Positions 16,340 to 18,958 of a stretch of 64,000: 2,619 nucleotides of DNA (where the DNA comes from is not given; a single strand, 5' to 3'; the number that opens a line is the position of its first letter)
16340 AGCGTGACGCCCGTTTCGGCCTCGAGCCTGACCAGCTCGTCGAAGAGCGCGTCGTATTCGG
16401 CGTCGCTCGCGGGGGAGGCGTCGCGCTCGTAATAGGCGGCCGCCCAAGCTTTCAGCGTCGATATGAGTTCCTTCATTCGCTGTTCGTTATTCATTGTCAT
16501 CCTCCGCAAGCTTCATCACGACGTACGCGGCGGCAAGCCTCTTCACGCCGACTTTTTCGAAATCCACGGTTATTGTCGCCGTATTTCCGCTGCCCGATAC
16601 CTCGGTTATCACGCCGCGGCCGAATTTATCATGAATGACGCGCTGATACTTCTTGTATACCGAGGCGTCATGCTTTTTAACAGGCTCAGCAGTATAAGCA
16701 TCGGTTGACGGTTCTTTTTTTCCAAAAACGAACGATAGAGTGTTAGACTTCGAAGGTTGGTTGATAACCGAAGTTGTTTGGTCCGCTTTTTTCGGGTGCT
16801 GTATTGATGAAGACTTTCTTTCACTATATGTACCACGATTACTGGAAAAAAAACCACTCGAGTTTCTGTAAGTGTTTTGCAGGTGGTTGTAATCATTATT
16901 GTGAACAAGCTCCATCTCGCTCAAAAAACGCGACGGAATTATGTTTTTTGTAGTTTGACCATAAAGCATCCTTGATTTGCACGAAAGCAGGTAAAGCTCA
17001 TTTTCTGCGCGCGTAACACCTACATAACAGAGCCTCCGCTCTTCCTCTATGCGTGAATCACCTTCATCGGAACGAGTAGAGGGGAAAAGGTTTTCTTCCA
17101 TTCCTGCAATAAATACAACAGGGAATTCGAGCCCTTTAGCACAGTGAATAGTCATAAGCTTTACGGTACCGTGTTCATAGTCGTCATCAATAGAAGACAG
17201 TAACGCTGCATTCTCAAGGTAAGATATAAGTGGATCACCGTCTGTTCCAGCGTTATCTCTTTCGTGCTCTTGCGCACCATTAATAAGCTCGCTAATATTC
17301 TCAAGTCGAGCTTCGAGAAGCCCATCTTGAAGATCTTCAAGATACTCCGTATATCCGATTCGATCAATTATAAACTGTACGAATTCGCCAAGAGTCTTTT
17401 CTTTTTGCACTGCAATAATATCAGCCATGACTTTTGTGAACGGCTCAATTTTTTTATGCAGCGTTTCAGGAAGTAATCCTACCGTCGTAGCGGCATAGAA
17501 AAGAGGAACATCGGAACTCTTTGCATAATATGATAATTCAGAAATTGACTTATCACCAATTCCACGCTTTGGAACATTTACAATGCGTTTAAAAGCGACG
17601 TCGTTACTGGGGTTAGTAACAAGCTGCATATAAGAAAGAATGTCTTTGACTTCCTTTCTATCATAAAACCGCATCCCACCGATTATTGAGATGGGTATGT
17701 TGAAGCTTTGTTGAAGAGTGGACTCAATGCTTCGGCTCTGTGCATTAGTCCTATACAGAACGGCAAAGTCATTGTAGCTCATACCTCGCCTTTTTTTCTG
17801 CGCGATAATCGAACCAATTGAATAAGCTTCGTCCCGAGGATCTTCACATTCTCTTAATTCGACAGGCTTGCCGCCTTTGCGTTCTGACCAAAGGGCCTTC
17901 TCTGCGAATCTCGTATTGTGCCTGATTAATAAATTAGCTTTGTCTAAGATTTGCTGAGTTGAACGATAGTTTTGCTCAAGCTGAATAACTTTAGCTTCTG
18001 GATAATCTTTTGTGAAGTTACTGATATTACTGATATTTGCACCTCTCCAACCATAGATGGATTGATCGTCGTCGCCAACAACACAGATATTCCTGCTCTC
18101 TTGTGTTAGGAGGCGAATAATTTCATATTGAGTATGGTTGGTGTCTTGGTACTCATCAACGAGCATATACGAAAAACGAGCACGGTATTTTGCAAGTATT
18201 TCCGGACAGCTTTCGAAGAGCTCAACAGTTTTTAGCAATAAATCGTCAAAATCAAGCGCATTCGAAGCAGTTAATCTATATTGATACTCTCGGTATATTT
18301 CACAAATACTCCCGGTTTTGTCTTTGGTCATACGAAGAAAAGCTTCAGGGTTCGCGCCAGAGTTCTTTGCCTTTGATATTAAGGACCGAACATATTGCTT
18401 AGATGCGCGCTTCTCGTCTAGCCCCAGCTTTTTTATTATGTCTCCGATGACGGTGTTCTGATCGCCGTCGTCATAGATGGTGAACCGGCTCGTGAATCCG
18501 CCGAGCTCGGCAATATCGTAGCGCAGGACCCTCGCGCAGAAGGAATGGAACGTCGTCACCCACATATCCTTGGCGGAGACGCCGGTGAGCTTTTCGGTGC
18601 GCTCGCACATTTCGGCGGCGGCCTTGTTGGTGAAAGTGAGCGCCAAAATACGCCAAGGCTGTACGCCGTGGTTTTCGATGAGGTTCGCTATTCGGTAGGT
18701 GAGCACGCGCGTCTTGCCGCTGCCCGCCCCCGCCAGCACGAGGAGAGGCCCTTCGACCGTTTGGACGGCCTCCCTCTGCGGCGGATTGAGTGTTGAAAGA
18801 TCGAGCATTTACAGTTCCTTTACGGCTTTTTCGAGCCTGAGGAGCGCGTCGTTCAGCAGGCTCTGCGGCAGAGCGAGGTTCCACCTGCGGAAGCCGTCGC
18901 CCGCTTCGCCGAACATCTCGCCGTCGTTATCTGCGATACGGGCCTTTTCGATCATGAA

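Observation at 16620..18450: The essential helicase gene pcrA is a compositional mosaic: about 1.8 kb of A+T-rich DNA sits in frame between host-like ends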

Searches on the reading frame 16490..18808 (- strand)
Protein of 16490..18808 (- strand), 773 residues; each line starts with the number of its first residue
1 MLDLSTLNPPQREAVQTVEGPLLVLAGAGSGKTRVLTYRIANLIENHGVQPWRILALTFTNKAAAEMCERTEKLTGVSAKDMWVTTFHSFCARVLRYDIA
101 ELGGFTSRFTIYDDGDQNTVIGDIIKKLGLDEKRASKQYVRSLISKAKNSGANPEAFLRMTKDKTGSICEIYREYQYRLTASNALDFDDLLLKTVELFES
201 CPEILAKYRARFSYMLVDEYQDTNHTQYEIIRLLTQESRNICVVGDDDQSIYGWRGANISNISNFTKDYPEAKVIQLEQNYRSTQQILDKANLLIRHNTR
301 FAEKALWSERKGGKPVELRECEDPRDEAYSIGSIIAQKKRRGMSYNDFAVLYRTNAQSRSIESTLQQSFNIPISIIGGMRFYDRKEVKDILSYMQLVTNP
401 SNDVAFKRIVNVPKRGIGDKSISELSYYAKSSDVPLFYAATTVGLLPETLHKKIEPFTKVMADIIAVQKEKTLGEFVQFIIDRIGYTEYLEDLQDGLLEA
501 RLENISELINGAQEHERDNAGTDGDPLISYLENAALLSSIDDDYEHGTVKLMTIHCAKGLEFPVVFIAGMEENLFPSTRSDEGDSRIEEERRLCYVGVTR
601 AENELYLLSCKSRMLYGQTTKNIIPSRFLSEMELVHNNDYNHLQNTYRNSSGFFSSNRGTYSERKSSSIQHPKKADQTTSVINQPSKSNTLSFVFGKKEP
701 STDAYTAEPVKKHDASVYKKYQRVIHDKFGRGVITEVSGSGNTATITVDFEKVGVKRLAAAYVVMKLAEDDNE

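Call 6: find_homologous_proteins(query=window:16490-18808:-)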
Query window:16490-18808:- (773 aa): 8000 proteins with E <= 0.001 among 8000 candidates; the best 120 are listed.
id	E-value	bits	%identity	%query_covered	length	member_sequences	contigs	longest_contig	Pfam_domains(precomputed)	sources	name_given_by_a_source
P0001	0.0e+0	1743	100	100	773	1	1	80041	PF13538.13,PF01443.25,PF21196.4,PF13604.13,PF13361.13,PF13245.13,PF00580.28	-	-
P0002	0.0e+0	1082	64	100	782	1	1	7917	PF13538.13,PF21196.4,PF13604.13,PF13361.13,PF13245.13,PF00580.28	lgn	-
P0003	0.0e+0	1074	65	100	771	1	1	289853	PF13538.13,PF21196.4,PF13604.13,PF13361.13,PF13245.13,PF00580.28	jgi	jgi:DNA helicase-2/ATP-dependent DNA helicase PcrA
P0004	0.0e+0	1071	64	100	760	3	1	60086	PF13538.13,PF01443.25,PF21196.4,PF13604.13,PF13361.13,PF13245.13,PF00580.28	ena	-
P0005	0.0e+0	1067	64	99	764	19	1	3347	PF13538.13,PF01443.25,PF21196.4,PF13604.13,PF13361.13,PF13245.13,PF00580.28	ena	-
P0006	0.0e+0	1061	64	100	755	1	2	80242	PF13538.13,PF01443.25,PF21196.4,PF13604.13,PF13361.13,PF13245.13,PF00580.28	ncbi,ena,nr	ncbi:MAG: UvrD-helicase domain-containing protein [Clostridia bacterium]|nr:UvrD-helicase domain-con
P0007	0.0e+0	1058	64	100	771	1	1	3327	PF13538.13,PF01443.25,PF21196.4,PF13604.13,PF13361.13,PF13245.13,PF00580.28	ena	-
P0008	0.0e+0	1055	64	99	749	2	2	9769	PF13538.13,PF21196.4,PF13604.13,PF13361.13,PF13245.13,PF00580.28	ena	-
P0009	0.0e+0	1052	62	100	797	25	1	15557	PF13538.13,PF01443.25,PF21196.4,PF13604.13,PF13361.13,PF13245.13,PF00580.28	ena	-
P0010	0.0e+0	1052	63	100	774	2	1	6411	PF13538.13,PF21196.4,PF13604.13,PF13361.13,PF13245.13,PF00580.28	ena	-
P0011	0.0e+0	1051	64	99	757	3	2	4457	PF13538.13,PF01443.25,PF21196.4,PF13604.13,PF13361.13,PF13245.13,PF00580.28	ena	-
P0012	0.0e+0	1051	63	100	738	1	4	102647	PF13538.13,PF01443.25,PF21196.4,PF13604.13,PF13361.13,PF13245.13,PF00580.28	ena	-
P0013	0.0e+0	1051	63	100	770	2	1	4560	PF13538.13,PF01443.25,PF21196.4,PF13604.13,PF13361.13,PF13245.13,PF00580.28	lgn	-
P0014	0.0e+0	1050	64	100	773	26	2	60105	PF13538.13,PF01443.25,PF21196.4,PF13604.13,PF13361.13,PF13245.13,PF00580.28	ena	-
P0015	0.0e+0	1047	63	99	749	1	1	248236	PF13538.13,PF21196.4,PF13604.13,PF13361.13,PF13245.13,PF00580.28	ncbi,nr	ncbi:MAG: UvrD-helicase domain-containing protein [Clostridiales bacterium]|nr:UvrD-helicase domain-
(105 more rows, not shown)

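Call 19: search_protein_families(library=ncbifam, proteins=[window:16490-18808:-])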
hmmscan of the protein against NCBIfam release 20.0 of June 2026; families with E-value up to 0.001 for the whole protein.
window:16490-18808:- (773 aa): 19 families
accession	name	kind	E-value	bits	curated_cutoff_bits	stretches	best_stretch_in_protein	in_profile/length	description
TIGR01073.1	pcrA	equivalog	2.8e-250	832.6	911.2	1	4-763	2-722/725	DNA helicase PcrA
NF008743.0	PRK11773.1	equivalog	1e-205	685.3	965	2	4-633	7-637/720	DNA helicase II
TIGR01075.1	uvrD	equivalog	3.3e-194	647.2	1144.45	2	4-632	2-631/715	DNA helicase II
TIGR01074.1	rep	equivalog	1e-188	628.8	951.45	1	7-632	2-633/668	DNA helicase Rep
NF008172.0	PRK10919.1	equivalog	1.8e-144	482.5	1168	1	7-632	3-633/673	DNA helicase Rep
TIGR02785.1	addA_Gpos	equivalog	9.3e-61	205.9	707.65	3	337-573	568-808/1234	helicase-exonuclease AddAB subunit AddA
NF008276.0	PRK11054.1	equivalog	2.7e-48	165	543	3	163-314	387-535/684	DNA helicase IV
TIGR02784.1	addA_alphas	equivalog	2.8e-48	165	860.75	3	171-296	347-494/1138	double-strand break repair helicase AddA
TIGR00609.1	recB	equivalog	1.4e-37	129.4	696.05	3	168-304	326-465/1175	exodeoxyribonuclease V subunit beta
NF010485.0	PRK13909.1-2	equivalog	5.6e-36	124.1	650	2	167-399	283-526/909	RecB-like helicase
NF010487.0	PRK13909.1-4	equivalog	6.6e-31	107.4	759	2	125-395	233-524/924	RecB-like helicase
NF041464.1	HelD_BACSU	equivalog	6.8e-18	63.9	419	1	211-371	546-699/779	RNA polymerase recycling motor HelD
NF008128.0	PRK10876.1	equivalog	2.3e-17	62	1697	1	178-297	342-463/1181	exodeoxyribonuclease V subunit beta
NF010484.0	PRK13909.1-1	equivalog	8.6e-16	56.9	1074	2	182-302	310-442/945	RecB-like helicase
NF010486.0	PRK13909.1-3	equivalog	1.3e-14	53.3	1109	2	182-318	299-446/921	RecB-like helicase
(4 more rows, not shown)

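Call 20: find_encoding_contigs(protein=window:16490-18808:-, flank=3000, max_places=6)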
Protein window:16490-18808:- (773 aa): no gene with exactly this product is on record in the collection.

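Call 39: search_solved_structures(query=window:16490-18808:-, max_evalue=1e-50, show_alignments=1)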
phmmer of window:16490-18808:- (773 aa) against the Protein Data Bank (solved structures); distinct sequences matched with E-value up to 1e-50: 9.
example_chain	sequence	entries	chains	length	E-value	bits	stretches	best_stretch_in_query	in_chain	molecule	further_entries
1pjr_A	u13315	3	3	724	8.7e-178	596.1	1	4-633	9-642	PCRA | ATP-DEPENDENT HELICASE PCRA | HELICASE PCRA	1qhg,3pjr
9dci_A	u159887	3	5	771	3.1e-157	528.2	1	4-632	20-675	ATP-dependent DNA helicase UvrD1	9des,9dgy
4c2t_A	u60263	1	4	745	7e-153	513.8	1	4-634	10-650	DNA HELICASE II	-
4c2u_A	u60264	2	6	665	1.3e-148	499.7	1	4-633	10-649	DNA HELICASE II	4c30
2pjr_A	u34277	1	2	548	3.2e-145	488.5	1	4-542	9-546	PROTEIN (HELICASE PCRA)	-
3lfu_A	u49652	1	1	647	2.1e-136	459.3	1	4-632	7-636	DNA helicase II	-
2is1_A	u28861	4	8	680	2.4e-136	459.1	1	4-632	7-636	DNA helicase II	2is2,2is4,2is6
1uaa_A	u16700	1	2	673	8.6e-126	424.2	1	7-632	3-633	PROTEIN (ATP-DEPENDENT DNA HELICASE REP.)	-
1qhh_B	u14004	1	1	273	1.9e-86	294.2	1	168-431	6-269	PROTEIN (PCRA (SUBUNIT))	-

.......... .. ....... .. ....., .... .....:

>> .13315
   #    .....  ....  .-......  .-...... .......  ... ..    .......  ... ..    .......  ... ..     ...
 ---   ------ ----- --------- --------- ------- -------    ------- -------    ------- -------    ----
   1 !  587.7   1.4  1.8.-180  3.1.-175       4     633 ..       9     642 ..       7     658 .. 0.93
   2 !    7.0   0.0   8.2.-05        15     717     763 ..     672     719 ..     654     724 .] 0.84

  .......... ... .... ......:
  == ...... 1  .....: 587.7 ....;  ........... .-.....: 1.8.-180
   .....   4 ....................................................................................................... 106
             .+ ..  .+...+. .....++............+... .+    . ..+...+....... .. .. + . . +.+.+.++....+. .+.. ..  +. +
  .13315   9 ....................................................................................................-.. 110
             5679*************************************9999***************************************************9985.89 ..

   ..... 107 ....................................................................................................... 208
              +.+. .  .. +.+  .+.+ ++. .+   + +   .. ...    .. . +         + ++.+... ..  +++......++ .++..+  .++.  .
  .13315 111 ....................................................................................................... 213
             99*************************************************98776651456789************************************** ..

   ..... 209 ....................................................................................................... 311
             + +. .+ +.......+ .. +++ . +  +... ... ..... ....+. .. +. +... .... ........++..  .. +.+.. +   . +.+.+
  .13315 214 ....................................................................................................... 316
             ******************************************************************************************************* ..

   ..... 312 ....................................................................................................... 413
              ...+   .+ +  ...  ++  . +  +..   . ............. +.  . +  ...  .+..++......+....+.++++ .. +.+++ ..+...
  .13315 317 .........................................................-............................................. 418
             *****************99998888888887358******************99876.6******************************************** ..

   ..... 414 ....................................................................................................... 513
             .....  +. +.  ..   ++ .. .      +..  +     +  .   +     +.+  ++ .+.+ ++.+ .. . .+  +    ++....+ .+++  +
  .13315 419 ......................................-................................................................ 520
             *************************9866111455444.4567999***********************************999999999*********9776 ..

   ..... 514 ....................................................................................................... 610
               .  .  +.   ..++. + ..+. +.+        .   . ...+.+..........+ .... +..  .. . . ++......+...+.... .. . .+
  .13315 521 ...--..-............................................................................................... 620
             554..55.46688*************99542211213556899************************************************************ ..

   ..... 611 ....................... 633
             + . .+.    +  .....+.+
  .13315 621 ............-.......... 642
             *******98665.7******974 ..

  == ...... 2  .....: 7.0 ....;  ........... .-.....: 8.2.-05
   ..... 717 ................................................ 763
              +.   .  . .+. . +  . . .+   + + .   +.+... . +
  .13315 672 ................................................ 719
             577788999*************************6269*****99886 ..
